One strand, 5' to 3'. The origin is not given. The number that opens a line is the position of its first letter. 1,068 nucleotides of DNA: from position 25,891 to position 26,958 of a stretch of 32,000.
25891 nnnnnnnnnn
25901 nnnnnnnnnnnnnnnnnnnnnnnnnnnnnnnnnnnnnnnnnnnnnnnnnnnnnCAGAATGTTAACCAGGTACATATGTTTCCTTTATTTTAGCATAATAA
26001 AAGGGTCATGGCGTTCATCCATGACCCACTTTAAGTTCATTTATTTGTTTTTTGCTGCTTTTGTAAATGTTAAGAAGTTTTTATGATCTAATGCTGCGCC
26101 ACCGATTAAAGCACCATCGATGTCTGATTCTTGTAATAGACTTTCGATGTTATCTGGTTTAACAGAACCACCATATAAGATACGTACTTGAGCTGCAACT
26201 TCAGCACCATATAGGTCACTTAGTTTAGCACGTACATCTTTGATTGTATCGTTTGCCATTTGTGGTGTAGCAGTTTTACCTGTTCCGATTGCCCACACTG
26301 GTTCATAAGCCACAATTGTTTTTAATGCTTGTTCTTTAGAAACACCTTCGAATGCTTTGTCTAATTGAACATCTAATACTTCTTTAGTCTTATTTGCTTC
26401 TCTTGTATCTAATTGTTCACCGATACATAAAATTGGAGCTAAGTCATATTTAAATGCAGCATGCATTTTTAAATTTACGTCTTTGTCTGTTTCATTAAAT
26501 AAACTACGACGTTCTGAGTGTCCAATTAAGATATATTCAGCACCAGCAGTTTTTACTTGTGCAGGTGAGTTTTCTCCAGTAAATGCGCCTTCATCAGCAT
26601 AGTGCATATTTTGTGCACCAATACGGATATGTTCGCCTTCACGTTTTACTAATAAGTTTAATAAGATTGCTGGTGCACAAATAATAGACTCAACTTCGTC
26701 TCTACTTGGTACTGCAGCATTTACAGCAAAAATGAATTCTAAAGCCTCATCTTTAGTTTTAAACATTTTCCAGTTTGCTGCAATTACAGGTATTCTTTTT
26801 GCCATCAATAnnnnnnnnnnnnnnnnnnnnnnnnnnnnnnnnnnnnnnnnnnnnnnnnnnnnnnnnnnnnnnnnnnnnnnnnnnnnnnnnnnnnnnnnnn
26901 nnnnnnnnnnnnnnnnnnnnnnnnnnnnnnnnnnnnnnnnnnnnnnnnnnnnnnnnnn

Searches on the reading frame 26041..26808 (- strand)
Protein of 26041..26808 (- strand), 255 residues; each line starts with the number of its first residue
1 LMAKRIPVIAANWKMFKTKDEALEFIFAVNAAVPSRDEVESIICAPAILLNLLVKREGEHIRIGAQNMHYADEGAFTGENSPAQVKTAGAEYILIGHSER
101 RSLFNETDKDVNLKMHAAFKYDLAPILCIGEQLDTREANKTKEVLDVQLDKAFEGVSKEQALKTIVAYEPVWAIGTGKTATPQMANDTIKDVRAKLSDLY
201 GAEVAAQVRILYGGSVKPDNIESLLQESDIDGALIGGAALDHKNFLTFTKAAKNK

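Call 3: search_protein_families(library=pfam, proteins=[window:26041-26808:-], max_evalue=0.01)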
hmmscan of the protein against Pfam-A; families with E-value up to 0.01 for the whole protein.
window:26041-26808:- (255 aa): 1 family
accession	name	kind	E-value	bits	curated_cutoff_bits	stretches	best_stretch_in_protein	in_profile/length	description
PF00121.24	TIM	-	5.3e-89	298.4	20.1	1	7-251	1-244/245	Triosephosphate isomerase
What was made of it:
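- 26041..26808 (-): tpiA, triosephosphate isomerase (likely ATG start at 26805). Pfam TIM 5.3e-89 (call 3).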

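Call 4: search_protein_families(library=ncbifam, proteins=[window:26041-26808:-], max_evalue=0.01)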
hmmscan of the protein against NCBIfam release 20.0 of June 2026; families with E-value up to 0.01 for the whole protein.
window:26041-26808:- (255 aa): 9 families
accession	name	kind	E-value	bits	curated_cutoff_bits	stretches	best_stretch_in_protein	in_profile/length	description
NF010569.0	PRK13962.1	equivalog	5.3e-87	292.5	883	1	3-250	395-642/645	bifunctional phosphoglycerate kinase/triosephosphate isomerase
NF000722.0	PRK00042.2-1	equivalog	1.2e-68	231.2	293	1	9-253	6-249/256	triose-phosphate isomerase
NF011163.0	PRK14565.1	equivalog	2.8e-53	181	298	1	9-252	5-234/240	triosephosphate isomerase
NF011497.0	PRK14905.1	equivalog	1e-50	173.1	485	1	1-251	1-258/357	triosephosphate isomerase/PTS system glucose/sucrose-specific transporter subunit IIB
NF000728.0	PRK00042.3-2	equivalog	3.2e-50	170.8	255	1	8-253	2-230/231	triose-phosphate isomerase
TIGR00419.1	tim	equivalog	3.2e-49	167.8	130.6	1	8-240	1-225/228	triose-phosphate isomerase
NF012036.0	PRK15492.1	equivalog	4.9e-48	163.8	509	1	10-250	8-256/261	triosephosphate isomerase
NF000729.0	PRK00042.3-3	equivalog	3.9e-27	95.6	309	1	58-248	51-230/234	triose-phosphate isomerase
NF003302.0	PRK04302.1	subfamily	5.2e-13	49.2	132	1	6-134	3-126/223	triose-phosphate isomerase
